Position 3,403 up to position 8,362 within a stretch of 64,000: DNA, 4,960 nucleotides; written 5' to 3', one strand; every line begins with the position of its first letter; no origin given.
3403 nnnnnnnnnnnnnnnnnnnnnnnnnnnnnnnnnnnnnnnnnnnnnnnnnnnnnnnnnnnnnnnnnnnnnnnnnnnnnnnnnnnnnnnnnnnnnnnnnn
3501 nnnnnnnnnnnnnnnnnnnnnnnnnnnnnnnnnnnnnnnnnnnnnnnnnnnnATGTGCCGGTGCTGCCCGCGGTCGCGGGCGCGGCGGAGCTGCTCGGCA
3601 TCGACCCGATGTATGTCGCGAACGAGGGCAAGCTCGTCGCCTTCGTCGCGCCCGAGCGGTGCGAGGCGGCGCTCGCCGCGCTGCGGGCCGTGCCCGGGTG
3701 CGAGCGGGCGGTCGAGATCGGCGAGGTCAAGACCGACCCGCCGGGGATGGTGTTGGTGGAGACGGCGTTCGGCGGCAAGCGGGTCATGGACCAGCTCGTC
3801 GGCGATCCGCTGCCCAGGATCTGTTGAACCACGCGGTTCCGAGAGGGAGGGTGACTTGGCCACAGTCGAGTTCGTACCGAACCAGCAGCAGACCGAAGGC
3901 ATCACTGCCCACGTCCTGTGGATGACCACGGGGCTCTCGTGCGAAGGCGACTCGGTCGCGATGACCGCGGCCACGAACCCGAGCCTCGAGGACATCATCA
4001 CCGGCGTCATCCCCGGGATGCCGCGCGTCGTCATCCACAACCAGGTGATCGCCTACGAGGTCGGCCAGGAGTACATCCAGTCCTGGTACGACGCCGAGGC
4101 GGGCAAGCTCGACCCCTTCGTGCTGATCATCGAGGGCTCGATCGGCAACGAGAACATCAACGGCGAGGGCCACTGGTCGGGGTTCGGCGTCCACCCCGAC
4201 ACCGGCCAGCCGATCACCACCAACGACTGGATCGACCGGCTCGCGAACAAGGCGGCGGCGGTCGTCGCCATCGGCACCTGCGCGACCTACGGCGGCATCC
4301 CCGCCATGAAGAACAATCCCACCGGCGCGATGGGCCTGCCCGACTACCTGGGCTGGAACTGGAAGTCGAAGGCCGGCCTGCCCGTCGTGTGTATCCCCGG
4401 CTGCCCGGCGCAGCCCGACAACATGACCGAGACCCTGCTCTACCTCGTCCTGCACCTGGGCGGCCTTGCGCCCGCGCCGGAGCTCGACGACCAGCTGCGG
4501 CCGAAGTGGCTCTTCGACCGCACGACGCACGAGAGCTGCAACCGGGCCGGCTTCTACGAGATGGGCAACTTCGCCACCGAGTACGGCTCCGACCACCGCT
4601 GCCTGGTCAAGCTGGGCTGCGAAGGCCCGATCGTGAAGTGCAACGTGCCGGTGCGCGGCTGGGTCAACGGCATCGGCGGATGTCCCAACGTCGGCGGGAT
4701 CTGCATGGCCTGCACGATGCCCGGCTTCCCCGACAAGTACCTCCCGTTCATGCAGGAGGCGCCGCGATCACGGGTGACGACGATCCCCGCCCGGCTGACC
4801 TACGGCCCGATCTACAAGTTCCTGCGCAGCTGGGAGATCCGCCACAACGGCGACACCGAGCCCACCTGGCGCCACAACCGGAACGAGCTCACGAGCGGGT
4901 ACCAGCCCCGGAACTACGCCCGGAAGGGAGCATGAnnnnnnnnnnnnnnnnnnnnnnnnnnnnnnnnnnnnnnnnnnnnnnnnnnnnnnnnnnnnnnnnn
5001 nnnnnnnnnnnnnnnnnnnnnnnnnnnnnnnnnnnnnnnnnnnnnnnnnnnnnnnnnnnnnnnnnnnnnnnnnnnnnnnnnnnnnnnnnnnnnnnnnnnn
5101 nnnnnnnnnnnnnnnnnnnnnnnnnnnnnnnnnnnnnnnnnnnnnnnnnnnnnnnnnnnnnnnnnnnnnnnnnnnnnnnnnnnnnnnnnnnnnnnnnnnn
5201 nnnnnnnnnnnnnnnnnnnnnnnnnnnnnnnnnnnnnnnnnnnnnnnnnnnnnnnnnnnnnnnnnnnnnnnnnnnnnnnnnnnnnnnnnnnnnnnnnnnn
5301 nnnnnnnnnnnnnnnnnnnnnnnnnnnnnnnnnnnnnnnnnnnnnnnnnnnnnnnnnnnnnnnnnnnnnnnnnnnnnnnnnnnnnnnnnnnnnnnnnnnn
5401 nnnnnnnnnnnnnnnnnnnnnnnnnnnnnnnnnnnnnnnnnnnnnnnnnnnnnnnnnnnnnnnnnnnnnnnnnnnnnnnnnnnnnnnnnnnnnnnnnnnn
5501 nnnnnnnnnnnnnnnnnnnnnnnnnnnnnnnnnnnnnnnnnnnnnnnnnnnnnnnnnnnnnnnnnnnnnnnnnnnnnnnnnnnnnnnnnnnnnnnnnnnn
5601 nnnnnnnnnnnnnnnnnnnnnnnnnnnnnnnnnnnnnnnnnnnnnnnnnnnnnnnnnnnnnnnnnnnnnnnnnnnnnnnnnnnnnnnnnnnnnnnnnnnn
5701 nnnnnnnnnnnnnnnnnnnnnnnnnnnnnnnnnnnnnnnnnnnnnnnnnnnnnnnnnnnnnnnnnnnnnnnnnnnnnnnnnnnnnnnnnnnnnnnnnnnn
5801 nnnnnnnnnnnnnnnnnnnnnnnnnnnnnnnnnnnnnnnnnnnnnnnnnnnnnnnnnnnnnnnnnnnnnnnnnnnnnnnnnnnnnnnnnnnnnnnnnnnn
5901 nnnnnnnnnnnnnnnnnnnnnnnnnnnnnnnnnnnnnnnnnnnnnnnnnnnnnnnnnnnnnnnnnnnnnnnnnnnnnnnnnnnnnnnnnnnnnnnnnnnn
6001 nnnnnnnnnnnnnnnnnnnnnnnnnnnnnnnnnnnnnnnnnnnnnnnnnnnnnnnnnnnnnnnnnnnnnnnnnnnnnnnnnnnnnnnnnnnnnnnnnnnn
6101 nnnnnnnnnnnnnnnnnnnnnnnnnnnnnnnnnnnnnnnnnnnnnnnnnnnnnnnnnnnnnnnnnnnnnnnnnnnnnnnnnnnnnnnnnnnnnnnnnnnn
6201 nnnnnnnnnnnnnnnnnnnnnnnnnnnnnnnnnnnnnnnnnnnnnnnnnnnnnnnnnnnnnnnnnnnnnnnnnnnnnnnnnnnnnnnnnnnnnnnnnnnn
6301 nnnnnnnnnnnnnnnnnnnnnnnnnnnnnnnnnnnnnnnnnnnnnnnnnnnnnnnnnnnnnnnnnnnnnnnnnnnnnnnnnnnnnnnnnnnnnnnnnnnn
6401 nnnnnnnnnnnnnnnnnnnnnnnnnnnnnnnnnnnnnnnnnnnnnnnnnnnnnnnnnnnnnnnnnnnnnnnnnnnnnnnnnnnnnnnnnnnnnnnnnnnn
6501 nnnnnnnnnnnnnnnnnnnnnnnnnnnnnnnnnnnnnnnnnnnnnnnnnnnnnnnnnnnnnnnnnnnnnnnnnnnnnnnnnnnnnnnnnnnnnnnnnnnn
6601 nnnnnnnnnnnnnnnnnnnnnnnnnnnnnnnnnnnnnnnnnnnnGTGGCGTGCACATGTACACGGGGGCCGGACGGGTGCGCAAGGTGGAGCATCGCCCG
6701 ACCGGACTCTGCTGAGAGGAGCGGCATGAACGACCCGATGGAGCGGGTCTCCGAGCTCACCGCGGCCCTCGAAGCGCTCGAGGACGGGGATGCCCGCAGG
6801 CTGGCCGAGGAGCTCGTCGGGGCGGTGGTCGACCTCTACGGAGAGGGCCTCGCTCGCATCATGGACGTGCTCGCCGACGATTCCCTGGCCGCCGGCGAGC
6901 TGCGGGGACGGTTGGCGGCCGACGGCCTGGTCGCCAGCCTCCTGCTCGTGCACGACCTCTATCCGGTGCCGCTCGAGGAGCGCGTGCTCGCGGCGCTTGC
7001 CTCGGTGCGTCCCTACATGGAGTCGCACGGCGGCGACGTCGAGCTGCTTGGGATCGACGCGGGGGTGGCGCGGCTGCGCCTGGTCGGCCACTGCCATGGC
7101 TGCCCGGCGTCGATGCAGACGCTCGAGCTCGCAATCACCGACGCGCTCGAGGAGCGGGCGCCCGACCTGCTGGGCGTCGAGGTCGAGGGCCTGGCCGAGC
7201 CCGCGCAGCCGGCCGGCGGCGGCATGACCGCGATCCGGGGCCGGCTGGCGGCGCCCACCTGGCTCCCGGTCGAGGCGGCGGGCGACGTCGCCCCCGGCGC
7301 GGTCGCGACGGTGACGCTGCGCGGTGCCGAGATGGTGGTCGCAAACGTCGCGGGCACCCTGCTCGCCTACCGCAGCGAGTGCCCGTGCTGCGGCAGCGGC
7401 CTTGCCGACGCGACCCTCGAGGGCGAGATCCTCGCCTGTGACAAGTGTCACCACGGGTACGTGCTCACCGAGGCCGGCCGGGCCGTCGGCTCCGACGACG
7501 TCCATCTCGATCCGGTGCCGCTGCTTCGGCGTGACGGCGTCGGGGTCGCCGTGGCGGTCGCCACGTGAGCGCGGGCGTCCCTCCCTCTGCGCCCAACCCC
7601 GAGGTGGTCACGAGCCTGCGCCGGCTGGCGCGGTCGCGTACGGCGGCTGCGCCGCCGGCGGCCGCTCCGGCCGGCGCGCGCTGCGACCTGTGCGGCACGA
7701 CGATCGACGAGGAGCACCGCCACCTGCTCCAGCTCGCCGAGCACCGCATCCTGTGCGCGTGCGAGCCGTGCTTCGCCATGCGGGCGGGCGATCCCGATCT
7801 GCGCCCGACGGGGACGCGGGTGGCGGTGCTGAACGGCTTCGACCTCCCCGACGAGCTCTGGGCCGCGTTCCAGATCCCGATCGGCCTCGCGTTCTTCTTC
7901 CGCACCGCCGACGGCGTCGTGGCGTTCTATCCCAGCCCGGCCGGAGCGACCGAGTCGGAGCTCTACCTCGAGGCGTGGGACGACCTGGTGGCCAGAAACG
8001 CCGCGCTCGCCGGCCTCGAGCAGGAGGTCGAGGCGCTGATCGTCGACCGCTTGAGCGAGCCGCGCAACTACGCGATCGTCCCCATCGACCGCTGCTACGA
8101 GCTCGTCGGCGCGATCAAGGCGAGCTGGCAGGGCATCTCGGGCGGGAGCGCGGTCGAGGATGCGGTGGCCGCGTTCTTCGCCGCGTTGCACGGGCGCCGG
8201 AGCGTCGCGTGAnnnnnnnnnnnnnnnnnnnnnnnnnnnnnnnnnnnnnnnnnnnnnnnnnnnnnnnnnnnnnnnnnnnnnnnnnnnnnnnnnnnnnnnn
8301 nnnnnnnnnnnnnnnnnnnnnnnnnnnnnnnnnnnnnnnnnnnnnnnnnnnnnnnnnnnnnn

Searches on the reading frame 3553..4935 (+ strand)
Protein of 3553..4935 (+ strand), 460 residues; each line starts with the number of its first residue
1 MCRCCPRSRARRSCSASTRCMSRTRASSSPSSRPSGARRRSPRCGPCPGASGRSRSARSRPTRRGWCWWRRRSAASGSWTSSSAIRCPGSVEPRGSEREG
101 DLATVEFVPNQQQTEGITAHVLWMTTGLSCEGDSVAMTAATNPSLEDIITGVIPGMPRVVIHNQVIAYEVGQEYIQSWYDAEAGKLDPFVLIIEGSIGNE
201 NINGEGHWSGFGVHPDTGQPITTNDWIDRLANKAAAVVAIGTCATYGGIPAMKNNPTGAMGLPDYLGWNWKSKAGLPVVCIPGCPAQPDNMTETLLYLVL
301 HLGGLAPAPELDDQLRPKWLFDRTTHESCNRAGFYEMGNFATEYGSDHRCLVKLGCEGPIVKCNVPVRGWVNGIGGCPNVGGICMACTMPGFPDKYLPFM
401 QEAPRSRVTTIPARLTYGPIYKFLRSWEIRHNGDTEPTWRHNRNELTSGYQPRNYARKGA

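Call 11: search_protein_families(library=pfam, proteins=[window:3553-4935:+], max_evalue=0.001)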
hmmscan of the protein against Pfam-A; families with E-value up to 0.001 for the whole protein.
window:3553-4935:+ (460 aa): 2 families
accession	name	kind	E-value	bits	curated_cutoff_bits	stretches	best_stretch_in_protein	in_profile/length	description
PF01058.29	Oxidored_q6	-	4.9e-24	84.9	27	1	130-298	1-128/128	NADH ubiquinone oxidoreductase, 20 Kd subunit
PF14720.11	NiFe_hyd_SSU_C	-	4e-23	82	27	1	321-399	1-79/80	NiFe/NiFeSe hydrogenase small subunit C-terminal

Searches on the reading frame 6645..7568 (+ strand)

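Call 11: search_protein_families(library=pfam, proteins=[window:6645-7568:+], max_evalue=0.001)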
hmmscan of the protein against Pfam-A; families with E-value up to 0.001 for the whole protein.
window:6645-7568:+ (307 aa): 2 families
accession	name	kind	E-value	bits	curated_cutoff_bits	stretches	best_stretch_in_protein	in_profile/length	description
PF01106.22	NifU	-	1.2e-17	64.2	27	1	116-179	3-67/67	NifU-like domain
PF00355.32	Rieske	-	6.9e-05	23.1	20.3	1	205-281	1-76/88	Rieske [2Fe-2S] domain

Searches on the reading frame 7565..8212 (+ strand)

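Call 11: search_protein_families(library=pfam, proteins=[window:7565-8212:+], max_evalue=0.001)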
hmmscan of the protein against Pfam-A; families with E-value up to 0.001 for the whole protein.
window:7565-8212:+ (215 aa): 1 family
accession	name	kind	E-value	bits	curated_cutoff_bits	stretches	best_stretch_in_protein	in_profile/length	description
PF19372.4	DUF5947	-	1.9e-58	197.5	25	1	39-211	1-176/177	Family of unknown function (DUF5947)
